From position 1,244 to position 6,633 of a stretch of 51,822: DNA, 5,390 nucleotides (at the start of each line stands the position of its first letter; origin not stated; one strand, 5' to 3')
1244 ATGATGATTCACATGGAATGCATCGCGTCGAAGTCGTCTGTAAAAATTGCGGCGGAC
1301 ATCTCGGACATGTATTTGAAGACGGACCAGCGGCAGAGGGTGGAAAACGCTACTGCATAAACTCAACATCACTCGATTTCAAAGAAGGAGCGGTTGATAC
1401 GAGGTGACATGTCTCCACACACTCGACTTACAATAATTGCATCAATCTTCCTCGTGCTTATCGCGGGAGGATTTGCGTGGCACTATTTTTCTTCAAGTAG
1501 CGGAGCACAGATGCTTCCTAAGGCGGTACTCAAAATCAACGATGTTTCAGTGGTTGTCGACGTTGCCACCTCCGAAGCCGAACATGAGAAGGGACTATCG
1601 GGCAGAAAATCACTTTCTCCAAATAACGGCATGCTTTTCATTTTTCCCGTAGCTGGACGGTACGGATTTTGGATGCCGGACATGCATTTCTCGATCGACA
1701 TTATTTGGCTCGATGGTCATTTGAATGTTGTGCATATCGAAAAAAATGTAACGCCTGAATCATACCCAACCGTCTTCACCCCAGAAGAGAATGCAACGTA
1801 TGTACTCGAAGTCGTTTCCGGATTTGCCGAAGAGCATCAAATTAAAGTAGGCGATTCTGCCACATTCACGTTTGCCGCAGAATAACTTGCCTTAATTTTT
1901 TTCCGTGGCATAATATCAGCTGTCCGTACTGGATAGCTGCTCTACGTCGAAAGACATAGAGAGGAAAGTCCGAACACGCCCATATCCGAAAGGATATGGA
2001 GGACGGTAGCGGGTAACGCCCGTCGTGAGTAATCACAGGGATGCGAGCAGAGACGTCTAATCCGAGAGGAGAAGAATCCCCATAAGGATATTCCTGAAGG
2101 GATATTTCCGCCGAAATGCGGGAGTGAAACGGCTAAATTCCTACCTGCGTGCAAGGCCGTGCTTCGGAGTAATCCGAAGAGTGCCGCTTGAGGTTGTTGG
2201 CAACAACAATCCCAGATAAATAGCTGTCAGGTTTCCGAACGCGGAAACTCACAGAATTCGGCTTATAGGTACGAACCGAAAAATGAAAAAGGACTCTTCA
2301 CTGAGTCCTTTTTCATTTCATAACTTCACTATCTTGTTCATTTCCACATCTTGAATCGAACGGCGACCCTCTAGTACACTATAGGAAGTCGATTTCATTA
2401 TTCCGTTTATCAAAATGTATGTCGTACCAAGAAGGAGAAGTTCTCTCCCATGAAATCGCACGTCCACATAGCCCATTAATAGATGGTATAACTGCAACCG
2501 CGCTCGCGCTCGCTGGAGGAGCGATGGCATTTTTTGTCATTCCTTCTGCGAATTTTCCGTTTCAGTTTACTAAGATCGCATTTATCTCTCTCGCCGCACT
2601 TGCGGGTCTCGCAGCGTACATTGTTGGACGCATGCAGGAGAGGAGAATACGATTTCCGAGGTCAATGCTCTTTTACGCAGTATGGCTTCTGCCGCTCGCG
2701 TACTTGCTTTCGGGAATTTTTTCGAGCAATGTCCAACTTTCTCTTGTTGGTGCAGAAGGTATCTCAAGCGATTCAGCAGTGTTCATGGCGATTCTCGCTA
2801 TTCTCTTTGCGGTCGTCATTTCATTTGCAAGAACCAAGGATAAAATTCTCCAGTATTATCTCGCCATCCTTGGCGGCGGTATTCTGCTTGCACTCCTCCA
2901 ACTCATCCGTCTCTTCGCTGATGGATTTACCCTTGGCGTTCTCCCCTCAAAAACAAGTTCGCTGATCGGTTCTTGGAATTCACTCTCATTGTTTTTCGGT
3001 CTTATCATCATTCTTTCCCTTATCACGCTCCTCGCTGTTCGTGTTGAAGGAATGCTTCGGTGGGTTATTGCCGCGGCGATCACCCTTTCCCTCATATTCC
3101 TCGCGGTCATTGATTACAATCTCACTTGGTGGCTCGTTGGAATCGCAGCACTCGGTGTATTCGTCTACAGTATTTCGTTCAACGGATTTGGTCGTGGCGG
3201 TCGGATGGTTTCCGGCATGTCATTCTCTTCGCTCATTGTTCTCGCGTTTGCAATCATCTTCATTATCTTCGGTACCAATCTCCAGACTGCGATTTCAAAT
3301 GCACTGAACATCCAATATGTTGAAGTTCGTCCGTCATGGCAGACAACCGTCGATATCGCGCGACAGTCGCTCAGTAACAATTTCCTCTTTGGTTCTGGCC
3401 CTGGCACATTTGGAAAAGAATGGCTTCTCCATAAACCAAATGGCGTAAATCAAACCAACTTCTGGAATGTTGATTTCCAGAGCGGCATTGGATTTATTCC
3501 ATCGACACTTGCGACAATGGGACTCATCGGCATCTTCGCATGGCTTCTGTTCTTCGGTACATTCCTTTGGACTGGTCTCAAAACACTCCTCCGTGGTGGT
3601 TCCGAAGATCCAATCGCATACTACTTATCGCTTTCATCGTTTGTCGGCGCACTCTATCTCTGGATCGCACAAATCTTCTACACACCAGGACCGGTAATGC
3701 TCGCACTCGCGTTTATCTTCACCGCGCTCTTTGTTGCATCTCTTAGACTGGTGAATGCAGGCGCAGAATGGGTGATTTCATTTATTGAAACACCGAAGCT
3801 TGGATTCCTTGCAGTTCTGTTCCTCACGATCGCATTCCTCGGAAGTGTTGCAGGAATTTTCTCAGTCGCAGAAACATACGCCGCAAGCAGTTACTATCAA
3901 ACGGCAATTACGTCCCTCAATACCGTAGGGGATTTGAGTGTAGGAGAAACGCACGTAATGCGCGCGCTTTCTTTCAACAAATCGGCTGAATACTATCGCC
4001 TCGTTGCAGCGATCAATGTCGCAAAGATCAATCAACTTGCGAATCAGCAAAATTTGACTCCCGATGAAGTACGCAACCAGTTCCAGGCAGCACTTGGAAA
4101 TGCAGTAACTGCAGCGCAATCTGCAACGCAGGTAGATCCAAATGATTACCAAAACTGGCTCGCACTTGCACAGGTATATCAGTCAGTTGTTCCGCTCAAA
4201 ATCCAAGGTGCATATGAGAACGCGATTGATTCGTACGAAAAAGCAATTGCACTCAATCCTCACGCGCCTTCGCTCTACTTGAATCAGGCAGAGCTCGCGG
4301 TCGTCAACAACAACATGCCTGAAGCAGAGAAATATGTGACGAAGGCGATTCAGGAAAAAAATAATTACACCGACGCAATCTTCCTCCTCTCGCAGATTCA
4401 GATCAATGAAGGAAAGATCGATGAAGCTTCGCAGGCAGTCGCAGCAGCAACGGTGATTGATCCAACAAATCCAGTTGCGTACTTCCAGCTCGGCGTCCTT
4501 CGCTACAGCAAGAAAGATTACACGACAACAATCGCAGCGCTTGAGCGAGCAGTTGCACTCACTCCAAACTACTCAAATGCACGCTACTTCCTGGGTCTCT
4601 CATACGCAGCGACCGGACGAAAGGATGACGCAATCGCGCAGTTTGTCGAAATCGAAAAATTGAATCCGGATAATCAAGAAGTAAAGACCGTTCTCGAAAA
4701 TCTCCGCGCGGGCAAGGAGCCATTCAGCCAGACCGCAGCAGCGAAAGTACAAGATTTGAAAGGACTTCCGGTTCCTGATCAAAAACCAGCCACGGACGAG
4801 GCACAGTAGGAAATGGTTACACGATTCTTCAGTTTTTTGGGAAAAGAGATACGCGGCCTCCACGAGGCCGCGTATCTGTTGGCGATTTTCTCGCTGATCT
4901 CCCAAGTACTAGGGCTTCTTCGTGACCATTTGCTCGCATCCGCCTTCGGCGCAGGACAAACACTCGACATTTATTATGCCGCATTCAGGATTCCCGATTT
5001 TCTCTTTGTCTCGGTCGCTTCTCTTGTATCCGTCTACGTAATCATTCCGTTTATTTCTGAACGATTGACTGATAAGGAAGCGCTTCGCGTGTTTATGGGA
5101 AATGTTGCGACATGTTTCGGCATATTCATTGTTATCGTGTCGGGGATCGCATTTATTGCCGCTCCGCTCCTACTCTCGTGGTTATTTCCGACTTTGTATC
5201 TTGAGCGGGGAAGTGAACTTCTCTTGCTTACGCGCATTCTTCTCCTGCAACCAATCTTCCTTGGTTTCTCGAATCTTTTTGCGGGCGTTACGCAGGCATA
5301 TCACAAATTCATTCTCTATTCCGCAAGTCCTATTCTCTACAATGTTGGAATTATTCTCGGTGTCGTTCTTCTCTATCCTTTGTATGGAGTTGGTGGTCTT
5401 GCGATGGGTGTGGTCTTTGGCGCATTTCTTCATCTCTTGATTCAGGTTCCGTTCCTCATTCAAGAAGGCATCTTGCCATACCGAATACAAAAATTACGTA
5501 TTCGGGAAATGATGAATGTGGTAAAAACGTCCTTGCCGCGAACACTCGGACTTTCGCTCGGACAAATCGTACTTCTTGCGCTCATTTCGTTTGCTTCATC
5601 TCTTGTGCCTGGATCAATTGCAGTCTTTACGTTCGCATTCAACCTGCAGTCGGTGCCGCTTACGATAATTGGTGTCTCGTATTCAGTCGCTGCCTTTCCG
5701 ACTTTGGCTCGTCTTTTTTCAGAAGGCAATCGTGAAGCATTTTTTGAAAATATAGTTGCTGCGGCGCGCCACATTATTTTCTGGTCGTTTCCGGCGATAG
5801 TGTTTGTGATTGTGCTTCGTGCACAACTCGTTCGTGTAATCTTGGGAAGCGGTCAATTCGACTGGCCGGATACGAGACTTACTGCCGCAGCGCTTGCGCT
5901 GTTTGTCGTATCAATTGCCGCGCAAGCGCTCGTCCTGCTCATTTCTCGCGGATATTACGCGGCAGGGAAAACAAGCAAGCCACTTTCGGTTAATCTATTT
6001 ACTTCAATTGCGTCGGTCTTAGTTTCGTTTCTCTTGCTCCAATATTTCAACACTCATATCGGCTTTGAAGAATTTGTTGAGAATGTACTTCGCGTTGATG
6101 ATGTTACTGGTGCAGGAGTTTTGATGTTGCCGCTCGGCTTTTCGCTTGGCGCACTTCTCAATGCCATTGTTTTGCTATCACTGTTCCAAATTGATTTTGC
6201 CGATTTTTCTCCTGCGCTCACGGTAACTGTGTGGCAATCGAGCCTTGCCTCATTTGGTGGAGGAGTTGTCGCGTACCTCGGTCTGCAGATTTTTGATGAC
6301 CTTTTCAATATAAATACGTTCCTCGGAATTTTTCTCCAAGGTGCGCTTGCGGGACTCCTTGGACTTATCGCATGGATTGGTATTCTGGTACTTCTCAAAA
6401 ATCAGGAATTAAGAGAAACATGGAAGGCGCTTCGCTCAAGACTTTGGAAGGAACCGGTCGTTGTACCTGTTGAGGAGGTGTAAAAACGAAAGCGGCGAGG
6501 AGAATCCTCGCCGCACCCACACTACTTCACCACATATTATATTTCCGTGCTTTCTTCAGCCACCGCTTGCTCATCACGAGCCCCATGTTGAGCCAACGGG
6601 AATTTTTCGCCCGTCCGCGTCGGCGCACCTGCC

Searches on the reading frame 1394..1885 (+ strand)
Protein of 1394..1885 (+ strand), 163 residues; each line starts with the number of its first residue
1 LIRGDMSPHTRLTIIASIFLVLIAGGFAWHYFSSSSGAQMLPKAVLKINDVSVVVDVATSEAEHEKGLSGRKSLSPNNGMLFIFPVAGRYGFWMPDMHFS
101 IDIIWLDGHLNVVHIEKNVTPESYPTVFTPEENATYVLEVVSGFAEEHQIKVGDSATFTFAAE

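Call 82: search_protein_families(library=pfam, proteins=[window:1394-1885:+], max_evalue=0.0001)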
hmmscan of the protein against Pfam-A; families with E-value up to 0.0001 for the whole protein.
window:1394-1885:+ (163 aa): 1 family
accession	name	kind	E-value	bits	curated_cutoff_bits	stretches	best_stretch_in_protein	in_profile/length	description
PF02643.20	DUF192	-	5.8e-28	97.3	27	1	55-156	3-94/96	Uncharacterized ACR, COG1430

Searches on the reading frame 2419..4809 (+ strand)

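Call 24: search_protein_families(library=pfam, proteins=[window:2419-4809:+], max_evalue=0.001)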
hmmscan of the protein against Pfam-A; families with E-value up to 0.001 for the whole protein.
window:2419-4809:+ (796 aa): 17 families
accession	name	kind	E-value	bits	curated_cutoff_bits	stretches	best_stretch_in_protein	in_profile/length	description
PF14559.12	TPR_19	-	4.7e-21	75.3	25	3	698-761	4-67/68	Tetratricopeptide repeat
PF07719.23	TPR_2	-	1e-17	63.1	27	0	721-752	3-34/34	Tetratricopeptide repeat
PF13414.12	TPR_11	-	1.9e-17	63.1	26.8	2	596-622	7-33/42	TPR repeat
PF00515.34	TPR_1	-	1.8e-15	56.4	27.8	1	595-615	13-33/34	Tetratricopeptide repeat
PF13428.12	TPR_14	-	3.6e-14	52.3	23.5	0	720-756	2-38/44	Tetratricopeptide repeat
PF13431.12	TPR_17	-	3.5e-13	49.1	24.4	0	677-703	5-31/34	Tetratricopeptide repeat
PF13181.12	TPR_8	-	6.7e-13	48.1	25.7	0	596-614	14-32/34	Tetratricopeptide repeat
PF13432.12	TPR_16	-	1.1e-12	48.5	32.7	2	692-751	4-63/65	Tetratricopeptide repeat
PF23914.1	TPR_CcmH_CycH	-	3.6e-12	46.8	42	1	571-673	44-143/158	Cytochrome c-type biogenesis protein H TPR domain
PF12895.13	ANAPC3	-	1.7e-08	35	27.2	0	680-742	18-79/82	Anaphase-promoting complex, cyclosome, subunit 3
PF13371.12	TPR_9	-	1e-07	32.3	35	0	659-718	3-62/73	Tetratricopeptide repeat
PF13174.12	TPR_6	-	5.1e-06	27.2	26.3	0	687-714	2-29/33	Tetratricopeptide repeat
PF25063.1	ARM_TT21_C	-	1.8e-05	25.1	35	1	595-760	33-206/209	Tetratricopeptide repeat protein 21 C-terminal ARM domain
PF24575.1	TPR_Slam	-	3.2e-05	24.7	35.2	0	594-638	58-102/104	Surface lipoprotein assembly modifier, N-terminal TPR repeats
PF13424.12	TPR_12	-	0.00011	22.7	30.1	0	687-742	5-68/77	Tetratricopeptide repeat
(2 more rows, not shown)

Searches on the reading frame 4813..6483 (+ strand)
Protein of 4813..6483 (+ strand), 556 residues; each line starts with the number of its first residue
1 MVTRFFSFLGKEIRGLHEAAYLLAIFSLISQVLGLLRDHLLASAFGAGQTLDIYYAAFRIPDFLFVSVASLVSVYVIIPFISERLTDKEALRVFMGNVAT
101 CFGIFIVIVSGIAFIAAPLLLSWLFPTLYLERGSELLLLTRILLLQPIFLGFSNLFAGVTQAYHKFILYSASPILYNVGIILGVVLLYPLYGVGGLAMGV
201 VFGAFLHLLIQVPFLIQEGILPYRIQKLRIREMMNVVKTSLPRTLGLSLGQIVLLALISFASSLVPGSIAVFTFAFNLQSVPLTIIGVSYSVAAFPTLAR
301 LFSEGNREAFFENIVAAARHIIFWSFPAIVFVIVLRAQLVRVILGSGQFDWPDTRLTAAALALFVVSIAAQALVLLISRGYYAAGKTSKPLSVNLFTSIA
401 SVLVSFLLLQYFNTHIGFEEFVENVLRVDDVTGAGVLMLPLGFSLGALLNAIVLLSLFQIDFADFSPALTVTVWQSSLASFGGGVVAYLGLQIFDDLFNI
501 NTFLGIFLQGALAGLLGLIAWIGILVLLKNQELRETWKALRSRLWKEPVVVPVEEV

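Call 24: search_protein_families(library=pfam, proteins=[window:4813-6483:+], max_evalue=0.001)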
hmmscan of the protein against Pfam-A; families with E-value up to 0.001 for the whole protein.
window:4813-6483:+ (556 aa): 1 family
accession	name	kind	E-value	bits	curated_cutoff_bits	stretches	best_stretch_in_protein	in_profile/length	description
PF03023.19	MurJ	-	1e-58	199.5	27.4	1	41-414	1-377/451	Lipid II flippase MurJ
